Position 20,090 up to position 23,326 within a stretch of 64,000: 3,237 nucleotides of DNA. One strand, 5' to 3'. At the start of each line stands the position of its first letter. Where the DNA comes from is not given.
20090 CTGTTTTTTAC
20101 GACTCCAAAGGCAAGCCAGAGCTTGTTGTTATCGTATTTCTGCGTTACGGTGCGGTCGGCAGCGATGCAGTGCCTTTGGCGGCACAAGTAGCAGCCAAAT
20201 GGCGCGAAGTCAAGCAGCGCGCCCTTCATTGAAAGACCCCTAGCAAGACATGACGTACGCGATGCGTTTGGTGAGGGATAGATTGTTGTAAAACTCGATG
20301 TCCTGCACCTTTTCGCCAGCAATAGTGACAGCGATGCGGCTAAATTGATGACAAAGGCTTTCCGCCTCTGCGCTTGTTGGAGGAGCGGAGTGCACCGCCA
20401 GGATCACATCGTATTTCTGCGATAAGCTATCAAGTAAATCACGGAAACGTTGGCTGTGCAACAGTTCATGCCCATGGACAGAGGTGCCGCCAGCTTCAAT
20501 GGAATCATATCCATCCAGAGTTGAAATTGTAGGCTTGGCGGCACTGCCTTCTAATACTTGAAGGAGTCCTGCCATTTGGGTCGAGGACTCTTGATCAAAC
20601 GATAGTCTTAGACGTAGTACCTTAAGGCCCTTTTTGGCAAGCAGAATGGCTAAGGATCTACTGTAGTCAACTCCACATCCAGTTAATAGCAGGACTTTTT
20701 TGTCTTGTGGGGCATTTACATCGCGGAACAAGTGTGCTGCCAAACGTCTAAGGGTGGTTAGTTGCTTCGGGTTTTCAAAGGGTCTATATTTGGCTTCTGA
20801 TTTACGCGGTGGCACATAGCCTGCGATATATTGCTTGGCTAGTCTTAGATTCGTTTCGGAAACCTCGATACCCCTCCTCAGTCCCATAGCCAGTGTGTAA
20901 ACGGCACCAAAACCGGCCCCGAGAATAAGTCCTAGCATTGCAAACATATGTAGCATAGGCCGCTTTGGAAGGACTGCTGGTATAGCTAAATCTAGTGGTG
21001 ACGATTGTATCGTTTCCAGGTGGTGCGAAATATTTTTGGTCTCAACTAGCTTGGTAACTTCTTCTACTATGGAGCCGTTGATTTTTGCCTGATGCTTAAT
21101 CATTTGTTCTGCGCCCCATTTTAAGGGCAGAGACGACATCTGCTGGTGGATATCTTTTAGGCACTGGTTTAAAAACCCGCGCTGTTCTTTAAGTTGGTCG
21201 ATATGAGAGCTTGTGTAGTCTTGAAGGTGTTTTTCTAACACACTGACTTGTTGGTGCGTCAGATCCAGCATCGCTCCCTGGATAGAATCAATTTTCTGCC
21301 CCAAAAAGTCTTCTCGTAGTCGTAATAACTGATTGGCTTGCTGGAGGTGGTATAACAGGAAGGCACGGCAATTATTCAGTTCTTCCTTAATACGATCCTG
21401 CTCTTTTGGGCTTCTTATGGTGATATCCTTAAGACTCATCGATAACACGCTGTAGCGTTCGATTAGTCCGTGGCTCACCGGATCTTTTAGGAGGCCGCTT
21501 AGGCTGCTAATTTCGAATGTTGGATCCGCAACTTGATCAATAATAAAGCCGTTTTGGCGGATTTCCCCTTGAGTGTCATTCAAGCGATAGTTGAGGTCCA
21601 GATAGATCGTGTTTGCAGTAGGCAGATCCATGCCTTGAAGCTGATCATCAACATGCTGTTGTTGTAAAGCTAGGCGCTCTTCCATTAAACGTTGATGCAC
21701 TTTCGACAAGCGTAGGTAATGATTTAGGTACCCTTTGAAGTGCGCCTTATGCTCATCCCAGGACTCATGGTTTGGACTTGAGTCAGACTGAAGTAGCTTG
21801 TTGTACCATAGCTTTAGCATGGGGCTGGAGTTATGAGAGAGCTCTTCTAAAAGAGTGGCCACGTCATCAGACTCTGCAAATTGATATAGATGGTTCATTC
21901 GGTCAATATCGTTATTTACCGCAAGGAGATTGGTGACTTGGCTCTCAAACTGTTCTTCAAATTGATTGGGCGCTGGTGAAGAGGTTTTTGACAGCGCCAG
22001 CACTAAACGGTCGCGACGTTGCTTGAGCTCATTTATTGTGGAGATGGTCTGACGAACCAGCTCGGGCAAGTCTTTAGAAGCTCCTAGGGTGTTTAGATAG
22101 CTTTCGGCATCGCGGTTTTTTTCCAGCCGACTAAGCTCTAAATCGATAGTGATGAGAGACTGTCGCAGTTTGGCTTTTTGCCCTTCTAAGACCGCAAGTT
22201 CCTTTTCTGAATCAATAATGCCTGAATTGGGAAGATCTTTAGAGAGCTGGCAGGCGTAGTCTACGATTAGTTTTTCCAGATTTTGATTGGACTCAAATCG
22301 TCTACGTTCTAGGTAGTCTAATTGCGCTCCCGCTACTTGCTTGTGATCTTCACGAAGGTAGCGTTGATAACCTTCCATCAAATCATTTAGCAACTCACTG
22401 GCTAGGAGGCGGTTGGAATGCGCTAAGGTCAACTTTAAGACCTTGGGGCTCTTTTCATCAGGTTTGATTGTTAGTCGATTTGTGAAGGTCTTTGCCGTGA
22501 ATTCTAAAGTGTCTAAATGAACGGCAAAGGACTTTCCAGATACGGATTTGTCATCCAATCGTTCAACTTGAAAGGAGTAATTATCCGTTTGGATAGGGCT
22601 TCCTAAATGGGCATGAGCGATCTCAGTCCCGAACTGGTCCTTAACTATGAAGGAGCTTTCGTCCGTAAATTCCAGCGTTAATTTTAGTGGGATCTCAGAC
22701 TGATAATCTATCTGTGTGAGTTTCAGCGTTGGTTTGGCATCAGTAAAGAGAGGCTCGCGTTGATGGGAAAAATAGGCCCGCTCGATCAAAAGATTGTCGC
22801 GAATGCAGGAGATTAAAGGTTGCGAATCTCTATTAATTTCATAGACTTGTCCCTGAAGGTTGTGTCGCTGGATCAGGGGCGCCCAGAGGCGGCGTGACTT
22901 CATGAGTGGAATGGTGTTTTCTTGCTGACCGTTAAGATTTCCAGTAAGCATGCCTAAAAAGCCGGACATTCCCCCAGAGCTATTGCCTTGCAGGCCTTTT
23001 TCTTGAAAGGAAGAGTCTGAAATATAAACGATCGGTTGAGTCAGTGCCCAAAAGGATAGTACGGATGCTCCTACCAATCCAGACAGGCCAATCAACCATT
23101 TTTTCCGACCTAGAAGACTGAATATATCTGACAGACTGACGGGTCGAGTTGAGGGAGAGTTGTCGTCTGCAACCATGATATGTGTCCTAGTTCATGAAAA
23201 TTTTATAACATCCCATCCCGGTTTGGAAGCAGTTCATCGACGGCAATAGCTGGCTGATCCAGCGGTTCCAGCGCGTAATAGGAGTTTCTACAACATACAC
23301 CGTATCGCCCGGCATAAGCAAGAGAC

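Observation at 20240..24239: Wza/Wzc-like export pair with a fully degenerate kinase domain, inserted between pbp2 and the suf operon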

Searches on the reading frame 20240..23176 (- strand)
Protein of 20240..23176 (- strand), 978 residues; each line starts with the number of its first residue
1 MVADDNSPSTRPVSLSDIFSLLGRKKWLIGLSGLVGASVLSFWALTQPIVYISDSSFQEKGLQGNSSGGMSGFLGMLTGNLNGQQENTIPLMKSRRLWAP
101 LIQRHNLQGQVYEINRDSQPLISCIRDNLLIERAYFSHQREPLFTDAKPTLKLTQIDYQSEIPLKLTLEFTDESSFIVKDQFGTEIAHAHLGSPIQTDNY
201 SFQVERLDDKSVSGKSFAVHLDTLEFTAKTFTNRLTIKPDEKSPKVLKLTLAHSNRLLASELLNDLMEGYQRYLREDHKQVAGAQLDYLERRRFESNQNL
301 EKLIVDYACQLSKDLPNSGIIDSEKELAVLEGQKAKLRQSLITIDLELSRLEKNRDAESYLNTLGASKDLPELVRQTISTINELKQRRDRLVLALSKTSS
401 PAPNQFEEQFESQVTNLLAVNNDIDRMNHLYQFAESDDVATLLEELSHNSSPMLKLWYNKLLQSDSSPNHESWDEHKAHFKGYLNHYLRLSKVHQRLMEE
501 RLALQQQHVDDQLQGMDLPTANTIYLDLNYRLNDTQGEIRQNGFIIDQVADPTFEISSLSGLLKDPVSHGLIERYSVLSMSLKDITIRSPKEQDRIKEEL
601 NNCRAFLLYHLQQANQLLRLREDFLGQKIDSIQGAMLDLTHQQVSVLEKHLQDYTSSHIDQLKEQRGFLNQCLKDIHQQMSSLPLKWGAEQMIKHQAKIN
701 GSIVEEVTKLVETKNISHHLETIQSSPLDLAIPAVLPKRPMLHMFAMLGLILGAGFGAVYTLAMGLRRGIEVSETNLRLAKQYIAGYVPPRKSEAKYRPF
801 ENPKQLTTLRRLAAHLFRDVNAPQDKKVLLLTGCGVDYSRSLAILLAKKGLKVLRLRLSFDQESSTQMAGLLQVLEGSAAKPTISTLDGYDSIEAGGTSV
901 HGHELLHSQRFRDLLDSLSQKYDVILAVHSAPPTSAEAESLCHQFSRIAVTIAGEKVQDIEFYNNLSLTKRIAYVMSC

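Call 5: search_protein_families(library=pfam, proteins=[window:20240-23176:-], max_evalue=1)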
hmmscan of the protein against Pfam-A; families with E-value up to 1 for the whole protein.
window:20240-23176:- (978 aa): 4 families
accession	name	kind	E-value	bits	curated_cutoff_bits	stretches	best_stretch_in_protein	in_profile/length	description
PF03810.25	IBN_N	-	0.053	14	21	1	658-696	4-42/73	Importin-beta N-terminal domain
PF23607.1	WZC_N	-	0.17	12.7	27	1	148-218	35-106/110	Tyrosine-protein kinase Wzc, N-terminal domain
PF16734.10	Pilin_GH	-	0.2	12.5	28.9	1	175-229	18-73/114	Type IV pilin-like G and H, putative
PF10247.14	Romo1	-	0.44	11.4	27.6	0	743-775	7-39/66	Reactive mitochondrial oxygen species modulator 1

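Call 6: search_protein_families(library=ncbifam, proteins=[window:20240-23176:-], max_evalue=1)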
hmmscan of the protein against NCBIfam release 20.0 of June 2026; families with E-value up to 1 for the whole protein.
window:20240-23176:- (978 aa): 8 families
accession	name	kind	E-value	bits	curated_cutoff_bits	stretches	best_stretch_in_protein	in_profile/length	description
NF008568.0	PRK11519.1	equivalog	1.1e-07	30.4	1068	2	143-300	128-283/720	tyrosine-protein kinase Wzc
TIGR03029.1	EpsG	equivalog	1.2e-05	24.7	313.8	1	795-967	75-255/274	chain length determinant protein tyrosine kinase EpsG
TIGR03018.1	pepcterm_TyrKin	hypoth_equivalog_domain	0.00064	19.1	230.65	1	892-966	117-193/207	XrtA-associated tyrosine autokinase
TIGR01007.1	eps_fam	subfamily_domain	0.00076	19.1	108.05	1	865-932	68-137/204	polysaccharide biosynthesis tyrosine autokinase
NF005224.0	PRK06720.1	equivalog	0.0067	16.4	207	1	826-873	16-61/169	hypothetical protein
NF045879.1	ICE_Mbov_0392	equivalog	0.039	13.7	40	1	379-436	32-87/188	Mbov_0392 family ICE element protein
TIGR02889.1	spore_YpeB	equivalog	0.058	12.4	303.55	1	648-711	119-184/435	germination protein YpeB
NF033542.1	transpos_IS110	equivalog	0.69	9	140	0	599-691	140-218/343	IS110 family RNA-guided transposase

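Call 7: find_homologous_proteins(query=window:20240-23176:-)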
Query window:20240-23176:- (978 aa): 8 proteins with E <= 0.001 among 8000 candidates.
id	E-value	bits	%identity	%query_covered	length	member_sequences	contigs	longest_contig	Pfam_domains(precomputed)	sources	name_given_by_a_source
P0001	0.0e+0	2172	100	100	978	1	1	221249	-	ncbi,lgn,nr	ncbi:MAG: hypothetical protein Q8K75_09440 [Chlamydiales bacterium]|nr:hypothetical protein [Chlamyd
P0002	0.0e+0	1746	88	92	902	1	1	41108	-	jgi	jgi:tyrosine-protein kinase Etk/Wzc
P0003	0.0e+0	1144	57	99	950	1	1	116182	-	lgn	-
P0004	0.0e+0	1068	54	100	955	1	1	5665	-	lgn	-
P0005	1.4e-296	1005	52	98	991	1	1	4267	-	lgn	-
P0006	9.9e-285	965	50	99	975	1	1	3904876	-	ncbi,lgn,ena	-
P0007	1.0e-120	423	34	77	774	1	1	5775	PF02706.21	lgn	-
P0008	1.8e-5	41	23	30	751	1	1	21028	PF02706.21,PF01656.30,PF13614.13,PF23607.2,PF13807.12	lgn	-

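Call 8: search_solved_structures(query=window:20240-23176:-, max_evalue=10, show_alignments=3)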
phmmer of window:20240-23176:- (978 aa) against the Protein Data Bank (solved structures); distinct sequences matched with E-value up to 10: 6.
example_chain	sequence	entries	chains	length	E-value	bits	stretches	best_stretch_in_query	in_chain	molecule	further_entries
9xgv_A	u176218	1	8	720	6.2e-05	24.5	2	865-936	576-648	Tyrosine-protein kinase wzc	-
9r62_I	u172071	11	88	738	6.7e-05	24.4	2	865-936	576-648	Tyrosine-protein kinase wzc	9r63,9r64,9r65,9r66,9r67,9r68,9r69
4jlv_A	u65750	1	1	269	0.0056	18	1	860-940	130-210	C-terminal fragment of Membrane protein CapA1, Putative uncharacterized protein capB1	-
6z0p_A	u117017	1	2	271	0.0059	18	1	808-937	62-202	BceF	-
3la6_A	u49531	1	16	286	0.06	14.6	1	864-936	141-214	Tyrosine-protein kinase wzc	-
5ikf_A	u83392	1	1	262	0.21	12.8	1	200-266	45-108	Chromatin remodeling factor mit1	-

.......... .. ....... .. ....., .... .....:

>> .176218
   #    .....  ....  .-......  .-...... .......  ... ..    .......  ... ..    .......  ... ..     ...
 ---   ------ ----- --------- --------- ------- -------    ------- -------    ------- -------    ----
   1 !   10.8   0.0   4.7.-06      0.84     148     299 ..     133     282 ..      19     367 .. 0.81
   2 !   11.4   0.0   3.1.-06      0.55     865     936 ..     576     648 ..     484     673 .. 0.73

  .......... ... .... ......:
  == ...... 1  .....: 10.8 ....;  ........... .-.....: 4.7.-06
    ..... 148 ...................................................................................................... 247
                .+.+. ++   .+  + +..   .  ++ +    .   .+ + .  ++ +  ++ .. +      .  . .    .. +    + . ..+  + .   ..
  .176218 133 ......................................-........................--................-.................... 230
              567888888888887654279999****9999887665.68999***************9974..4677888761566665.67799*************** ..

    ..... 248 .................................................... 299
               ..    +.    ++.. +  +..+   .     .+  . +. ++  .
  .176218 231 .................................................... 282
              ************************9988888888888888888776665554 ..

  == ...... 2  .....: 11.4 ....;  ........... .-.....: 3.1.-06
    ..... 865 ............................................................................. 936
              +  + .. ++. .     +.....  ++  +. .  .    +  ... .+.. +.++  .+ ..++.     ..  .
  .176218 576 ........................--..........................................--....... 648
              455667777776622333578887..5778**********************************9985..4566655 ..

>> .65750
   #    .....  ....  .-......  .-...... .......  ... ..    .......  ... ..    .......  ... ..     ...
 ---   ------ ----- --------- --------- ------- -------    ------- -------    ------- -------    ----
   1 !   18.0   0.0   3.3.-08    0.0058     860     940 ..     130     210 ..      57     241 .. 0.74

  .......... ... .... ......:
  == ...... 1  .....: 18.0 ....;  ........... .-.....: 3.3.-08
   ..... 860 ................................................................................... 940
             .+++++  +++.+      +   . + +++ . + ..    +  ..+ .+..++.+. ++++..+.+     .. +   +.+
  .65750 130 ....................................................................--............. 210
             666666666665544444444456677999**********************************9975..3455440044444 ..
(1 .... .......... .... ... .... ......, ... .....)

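Call 10: find_encoding_contigs(protein=P0006, flank=10000, max_places=3)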
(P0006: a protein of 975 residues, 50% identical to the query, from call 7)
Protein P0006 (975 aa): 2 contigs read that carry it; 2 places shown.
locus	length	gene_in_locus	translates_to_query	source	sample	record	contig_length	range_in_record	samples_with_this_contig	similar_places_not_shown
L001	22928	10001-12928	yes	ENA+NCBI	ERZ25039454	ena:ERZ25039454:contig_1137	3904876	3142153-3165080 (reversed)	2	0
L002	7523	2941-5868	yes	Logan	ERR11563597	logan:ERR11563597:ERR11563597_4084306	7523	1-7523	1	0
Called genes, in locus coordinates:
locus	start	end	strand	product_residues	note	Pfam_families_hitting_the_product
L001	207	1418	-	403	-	PF00155:Aminotran_1_2, PF00266:Aminotran_5, PF01053:Cys_Met_Meta_PP (weak), PF01212:Beta_elim_lyase (weak)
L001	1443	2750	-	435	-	PF19295:SufBD_N, PF01458:SUFBD_core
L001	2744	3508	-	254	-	PF00005:ABC_tran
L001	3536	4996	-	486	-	PF19295:SufBD_N, PF01458:SUFBD_core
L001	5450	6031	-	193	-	-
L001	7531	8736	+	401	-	PF13173:AAA_14, PF13635:DUF4143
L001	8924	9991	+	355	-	PF02563:Poly_export (weak), PF10531:SLBB (weak), PF22461:SLBB_2, PF18412:Wza_C (faint)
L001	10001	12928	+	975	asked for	-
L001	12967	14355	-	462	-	-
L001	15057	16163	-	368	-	PF04464:Glyphos_transf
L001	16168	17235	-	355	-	PF00217:ATP-gua_Ptrans, PF27454:McsB_C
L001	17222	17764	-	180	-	-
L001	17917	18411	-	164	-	PF00702:Hydrolase (faint), PF08282:Hydrolase_3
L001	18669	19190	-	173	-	PF01765:RRF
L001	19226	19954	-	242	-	PF00696:AA_kinase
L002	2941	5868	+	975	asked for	-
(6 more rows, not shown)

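Call 11: find_encoding_contigs(protein=P0003, flank=10000, max_places=3)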
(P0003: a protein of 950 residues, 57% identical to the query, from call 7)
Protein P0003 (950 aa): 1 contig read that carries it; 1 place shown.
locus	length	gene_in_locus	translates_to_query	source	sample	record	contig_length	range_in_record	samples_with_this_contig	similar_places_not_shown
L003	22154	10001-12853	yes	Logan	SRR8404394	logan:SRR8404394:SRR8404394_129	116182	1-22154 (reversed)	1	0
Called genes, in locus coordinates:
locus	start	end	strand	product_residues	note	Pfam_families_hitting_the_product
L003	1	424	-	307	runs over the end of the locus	PF02666:PS_Dcarbxylase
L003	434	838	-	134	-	-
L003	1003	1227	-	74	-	-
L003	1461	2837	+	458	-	PF10396:TrmE_N, PF00350:Dynamin_N (faint), PF12631:MnmE_helical, PF01926:MMR_HSR1, PF02421:FeoB_N, PF04548:AIG1 (weak)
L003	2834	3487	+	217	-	PF00730:HhH-GPD, PF00633:HHH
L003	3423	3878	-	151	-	-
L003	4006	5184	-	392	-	PF00266:Aminotran_5, PF00155:Aminotran_1_2, PF01053:Cys_Met_Meta_PP (faint)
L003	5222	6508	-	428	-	PF19295:SufBD_N, PF01458:SUFBD_core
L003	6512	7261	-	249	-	PF00005:ABC_tran, PF02463:SMC_N (faint)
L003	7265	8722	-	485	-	PF19295:SufBD_N, PF01458:SUFBD_core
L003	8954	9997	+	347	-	PF02563:Poly_export (weak), PF10531:SLBB (weak), PF22461:SLBB_2 (weak), PF18412:Wza_C (weak)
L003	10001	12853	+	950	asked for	-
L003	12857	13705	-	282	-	PF01311:Bac_export_1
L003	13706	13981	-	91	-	PF01313:Bac_export_3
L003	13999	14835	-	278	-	PF00813:FliP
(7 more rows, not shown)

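Call 18: find_encoding_contigs(protein=P0001, flank=10000, max_places=2)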
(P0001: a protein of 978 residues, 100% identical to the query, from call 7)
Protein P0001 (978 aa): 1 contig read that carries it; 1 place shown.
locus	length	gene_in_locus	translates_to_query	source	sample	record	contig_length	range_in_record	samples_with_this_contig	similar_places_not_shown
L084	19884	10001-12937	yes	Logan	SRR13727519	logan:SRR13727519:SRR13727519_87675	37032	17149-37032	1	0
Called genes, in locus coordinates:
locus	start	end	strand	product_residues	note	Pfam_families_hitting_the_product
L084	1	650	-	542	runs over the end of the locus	-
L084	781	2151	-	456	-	-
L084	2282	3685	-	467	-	-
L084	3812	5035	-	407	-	PF00155:Aminotran_1_2, PF00266:Aminotran_5, PF01053:Cys_Met_Meta_PP (weak)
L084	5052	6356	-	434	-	PF19295:SufBD_N, PF01458:SUFBD_core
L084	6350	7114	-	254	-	PF00005:ABC_tran, PF02463:SMC_N (faint)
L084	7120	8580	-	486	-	PF19295:SufBD_N, PF01458:SUFBD_core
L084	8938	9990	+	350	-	PF02563:Poly_export (weak), PF10531:SLBB (weak), PF22461:SLBB_2, PF18412:Wza_C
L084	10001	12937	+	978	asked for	-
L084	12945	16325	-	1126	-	PF03717:PBP_dimer, PF00905:Transpeptidase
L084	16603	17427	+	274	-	PF00318:Ribosomal_S2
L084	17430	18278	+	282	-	PF00889:EF_TS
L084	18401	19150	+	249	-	PF00696:AA_kinase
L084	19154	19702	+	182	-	PF01765:RRF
